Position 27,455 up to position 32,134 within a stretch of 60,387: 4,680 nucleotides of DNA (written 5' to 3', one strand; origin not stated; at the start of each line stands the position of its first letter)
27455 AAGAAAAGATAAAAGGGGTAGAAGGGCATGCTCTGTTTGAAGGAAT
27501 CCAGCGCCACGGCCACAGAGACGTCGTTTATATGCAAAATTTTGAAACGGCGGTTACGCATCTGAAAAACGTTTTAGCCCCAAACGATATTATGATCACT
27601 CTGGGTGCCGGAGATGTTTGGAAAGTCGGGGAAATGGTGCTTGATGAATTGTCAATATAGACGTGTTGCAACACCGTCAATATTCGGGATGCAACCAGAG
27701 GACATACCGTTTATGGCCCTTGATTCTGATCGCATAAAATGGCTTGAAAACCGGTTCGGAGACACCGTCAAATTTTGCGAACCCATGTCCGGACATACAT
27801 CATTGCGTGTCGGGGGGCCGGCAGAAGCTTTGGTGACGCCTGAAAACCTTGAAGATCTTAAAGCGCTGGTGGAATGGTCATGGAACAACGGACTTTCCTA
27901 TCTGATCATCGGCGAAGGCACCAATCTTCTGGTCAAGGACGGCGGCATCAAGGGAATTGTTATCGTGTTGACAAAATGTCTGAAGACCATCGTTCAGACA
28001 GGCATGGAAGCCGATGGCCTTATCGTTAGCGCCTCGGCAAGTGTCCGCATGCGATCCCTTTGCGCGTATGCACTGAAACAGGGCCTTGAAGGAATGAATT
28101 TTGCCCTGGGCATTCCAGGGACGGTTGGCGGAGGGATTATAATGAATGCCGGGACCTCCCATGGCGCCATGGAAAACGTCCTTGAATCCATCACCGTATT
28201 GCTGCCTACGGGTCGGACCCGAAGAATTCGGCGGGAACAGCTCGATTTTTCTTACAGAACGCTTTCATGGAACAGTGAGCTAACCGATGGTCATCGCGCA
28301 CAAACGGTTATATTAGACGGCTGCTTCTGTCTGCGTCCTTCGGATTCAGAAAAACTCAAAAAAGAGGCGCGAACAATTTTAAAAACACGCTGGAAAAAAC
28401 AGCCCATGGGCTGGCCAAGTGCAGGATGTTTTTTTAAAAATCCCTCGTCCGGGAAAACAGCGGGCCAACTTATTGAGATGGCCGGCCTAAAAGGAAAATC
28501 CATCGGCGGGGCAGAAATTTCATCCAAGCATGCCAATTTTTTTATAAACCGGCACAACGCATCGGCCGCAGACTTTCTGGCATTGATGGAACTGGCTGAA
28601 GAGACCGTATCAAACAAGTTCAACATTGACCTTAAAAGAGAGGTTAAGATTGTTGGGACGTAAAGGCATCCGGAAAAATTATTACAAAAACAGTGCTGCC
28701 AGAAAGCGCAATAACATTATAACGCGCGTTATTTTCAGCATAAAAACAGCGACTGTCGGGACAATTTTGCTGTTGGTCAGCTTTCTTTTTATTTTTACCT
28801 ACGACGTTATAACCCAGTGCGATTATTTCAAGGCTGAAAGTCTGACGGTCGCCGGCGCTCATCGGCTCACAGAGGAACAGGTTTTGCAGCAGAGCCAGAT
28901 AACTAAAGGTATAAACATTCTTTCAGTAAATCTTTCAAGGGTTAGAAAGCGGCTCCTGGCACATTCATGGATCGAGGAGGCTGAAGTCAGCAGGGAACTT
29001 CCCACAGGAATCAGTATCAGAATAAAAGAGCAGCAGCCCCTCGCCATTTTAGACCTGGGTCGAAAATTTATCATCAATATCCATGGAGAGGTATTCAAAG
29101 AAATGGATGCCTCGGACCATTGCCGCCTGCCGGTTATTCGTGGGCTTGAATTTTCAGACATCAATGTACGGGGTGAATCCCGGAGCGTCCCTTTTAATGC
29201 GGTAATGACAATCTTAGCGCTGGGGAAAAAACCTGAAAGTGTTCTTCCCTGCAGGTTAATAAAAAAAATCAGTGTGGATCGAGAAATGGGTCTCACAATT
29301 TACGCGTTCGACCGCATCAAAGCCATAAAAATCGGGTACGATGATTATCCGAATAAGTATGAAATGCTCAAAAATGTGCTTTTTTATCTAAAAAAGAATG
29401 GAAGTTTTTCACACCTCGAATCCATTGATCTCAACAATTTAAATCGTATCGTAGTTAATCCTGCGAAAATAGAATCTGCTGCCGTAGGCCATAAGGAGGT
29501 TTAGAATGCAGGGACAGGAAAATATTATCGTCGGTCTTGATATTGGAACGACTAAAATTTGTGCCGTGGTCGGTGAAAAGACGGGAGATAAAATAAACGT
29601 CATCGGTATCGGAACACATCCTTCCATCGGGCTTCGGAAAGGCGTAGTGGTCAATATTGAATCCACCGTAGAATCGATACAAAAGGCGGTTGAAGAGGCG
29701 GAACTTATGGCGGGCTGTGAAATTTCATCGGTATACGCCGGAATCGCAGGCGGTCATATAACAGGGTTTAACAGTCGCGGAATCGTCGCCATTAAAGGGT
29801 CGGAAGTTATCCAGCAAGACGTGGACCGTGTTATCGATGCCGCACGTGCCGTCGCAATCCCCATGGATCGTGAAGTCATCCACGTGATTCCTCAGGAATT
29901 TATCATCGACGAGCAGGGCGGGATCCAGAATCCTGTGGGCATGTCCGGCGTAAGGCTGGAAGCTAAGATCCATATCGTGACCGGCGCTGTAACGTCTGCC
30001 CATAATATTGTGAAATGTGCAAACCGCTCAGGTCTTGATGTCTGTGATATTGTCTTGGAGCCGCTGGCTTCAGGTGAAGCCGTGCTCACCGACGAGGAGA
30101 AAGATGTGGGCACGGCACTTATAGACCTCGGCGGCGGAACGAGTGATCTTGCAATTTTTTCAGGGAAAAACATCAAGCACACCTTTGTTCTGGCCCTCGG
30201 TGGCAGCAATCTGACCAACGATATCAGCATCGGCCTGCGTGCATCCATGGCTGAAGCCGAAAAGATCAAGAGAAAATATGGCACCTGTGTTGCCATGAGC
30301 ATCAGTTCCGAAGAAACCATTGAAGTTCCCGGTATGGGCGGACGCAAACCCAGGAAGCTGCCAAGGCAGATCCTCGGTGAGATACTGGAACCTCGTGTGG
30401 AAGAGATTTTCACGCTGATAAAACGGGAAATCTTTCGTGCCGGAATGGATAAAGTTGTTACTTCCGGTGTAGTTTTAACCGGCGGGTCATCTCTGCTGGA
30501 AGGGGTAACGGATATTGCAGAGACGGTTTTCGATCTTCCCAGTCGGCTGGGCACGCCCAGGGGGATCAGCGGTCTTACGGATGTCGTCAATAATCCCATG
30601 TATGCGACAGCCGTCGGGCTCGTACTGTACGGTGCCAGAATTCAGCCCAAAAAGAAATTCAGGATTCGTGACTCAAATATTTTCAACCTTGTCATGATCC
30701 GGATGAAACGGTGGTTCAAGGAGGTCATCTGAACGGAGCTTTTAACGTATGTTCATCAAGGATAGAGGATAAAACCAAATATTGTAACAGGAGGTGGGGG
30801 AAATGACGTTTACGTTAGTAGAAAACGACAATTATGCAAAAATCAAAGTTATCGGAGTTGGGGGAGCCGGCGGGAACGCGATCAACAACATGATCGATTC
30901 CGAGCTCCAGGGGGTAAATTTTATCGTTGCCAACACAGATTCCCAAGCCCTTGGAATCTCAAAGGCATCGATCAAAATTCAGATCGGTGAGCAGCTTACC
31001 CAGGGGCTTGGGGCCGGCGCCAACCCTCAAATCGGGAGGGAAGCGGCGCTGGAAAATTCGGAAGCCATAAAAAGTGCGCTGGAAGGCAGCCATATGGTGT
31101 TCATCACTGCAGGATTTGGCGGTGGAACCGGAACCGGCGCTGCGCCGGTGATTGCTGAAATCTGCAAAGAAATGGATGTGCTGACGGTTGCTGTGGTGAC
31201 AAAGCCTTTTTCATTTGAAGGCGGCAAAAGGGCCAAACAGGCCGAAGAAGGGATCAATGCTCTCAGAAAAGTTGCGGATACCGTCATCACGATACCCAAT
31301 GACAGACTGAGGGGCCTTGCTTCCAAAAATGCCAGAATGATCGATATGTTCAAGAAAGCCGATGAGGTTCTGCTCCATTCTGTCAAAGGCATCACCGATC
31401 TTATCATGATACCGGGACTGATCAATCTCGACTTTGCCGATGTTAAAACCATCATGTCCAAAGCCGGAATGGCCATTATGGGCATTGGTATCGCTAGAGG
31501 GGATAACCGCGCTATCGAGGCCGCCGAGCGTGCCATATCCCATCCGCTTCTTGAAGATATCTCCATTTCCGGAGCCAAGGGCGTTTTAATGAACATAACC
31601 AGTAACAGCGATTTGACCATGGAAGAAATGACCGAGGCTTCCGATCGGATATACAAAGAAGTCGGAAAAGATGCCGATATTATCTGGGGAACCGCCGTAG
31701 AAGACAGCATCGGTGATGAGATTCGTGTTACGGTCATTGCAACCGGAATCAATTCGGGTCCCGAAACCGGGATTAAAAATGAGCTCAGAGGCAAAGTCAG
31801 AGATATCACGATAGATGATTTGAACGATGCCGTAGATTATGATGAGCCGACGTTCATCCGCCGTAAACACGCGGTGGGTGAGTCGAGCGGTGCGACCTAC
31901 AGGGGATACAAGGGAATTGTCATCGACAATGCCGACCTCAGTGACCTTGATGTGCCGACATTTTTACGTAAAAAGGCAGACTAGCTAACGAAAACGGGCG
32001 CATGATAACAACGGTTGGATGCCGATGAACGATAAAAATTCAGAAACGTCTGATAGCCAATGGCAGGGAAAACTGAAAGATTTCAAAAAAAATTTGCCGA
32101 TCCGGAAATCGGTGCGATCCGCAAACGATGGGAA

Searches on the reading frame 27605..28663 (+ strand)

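Call 90: search_protein_families(library=pfam, proteins=[window:27605-28663:+], max_evalue=0.00001)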
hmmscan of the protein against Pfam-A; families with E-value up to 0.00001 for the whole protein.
window:27605-28663:+ (352 aa): 2 families
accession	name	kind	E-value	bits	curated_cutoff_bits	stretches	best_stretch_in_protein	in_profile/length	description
PF02873.21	MurB_C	-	3.2e-33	114.3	27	1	251-350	2-99/99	UDP-N-acetylenolpyruvoylglucosamine reductase, C-terminal domain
PF01565.28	FAD_binding_4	-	7.9e-21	74.7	26.4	1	74-208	2-138/139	FAD binding domain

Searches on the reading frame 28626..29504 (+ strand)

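Call 90: search_protein_families(library=pfam, proteins=[window:28626-29504:+], max_evalue=0.00001)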
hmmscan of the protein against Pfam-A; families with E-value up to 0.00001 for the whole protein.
window:28626-29504:+ (292 aa): 1 family
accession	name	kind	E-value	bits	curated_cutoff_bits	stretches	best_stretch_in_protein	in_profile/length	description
PF08478.15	POTRA_1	-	1.5e-18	67.2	23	1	68-136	1-69/69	POTRA domain, FtsQ-type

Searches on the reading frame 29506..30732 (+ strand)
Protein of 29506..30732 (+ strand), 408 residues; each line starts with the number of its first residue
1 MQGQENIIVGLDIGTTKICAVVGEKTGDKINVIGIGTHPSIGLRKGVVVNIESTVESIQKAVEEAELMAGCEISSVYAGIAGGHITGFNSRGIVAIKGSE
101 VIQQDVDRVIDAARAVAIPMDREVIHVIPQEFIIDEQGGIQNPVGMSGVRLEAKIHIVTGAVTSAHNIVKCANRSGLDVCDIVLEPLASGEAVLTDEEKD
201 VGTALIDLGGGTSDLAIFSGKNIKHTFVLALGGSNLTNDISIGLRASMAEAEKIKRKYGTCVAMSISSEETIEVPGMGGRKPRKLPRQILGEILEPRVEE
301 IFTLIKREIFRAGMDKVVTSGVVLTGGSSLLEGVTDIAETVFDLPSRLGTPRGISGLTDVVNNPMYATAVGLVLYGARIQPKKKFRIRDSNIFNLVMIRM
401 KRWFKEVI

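Call 90: search_protein_families(library=pfam, proteins=[window:29506-30732:+], max_evalue=0.00001)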
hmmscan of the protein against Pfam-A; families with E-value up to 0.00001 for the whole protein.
window:29506-30732:+ (408 aa): 4 families
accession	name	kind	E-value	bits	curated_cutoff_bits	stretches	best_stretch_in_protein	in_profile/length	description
PF14450.12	FtsA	-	5.5e-47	159.7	31.8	2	204-371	1-127/127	Cell division protein FtsA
PF02491.25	SHS2_FTSA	-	3.7e-33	114.1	25.4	1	82-159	1-79/79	SHS2 domain inserted in FTSA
PF06723.19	MreB_Mbl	-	4.3e-10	39.4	27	1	168-347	112-302/327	MreB/Mbl protein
PF11104.14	PilM_2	-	5.6e-08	32.5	27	0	192-257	171-236/340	Type IV pilus assembly protein PilM;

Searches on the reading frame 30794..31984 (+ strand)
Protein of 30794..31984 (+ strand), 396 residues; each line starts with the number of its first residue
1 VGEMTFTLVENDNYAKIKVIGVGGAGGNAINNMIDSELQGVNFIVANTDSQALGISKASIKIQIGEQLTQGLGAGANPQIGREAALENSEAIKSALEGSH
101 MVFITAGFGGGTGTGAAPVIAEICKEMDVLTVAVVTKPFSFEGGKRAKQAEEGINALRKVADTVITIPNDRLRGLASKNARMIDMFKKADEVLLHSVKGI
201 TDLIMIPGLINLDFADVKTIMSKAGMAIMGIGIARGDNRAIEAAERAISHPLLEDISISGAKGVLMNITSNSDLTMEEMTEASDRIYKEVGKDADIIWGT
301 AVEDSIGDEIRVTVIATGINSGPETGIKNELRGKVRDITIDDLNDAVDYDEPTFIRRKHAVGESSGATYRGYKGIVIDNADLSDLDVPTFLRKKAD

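Call 90: search_protein_families(library=pfam, proteins=[window:30794-31984:+], max_evalue=0.00001)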
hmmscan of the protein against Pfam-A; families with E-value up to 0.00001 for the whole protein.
window:30794-31984:+ (396 aa): 2 families
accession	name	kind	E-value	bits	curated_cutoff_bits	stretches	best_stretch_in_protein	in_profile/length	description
PF00091.31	Tubulin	-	3.6e-49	168.1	33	1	16-175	1-188/190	Tubulin/FtsZ family, GTPase domain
PF12327.13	FtsZ_C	-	7.3e-34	116.4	27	1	225-319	1-94/95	FtsZ family, C-terminal domain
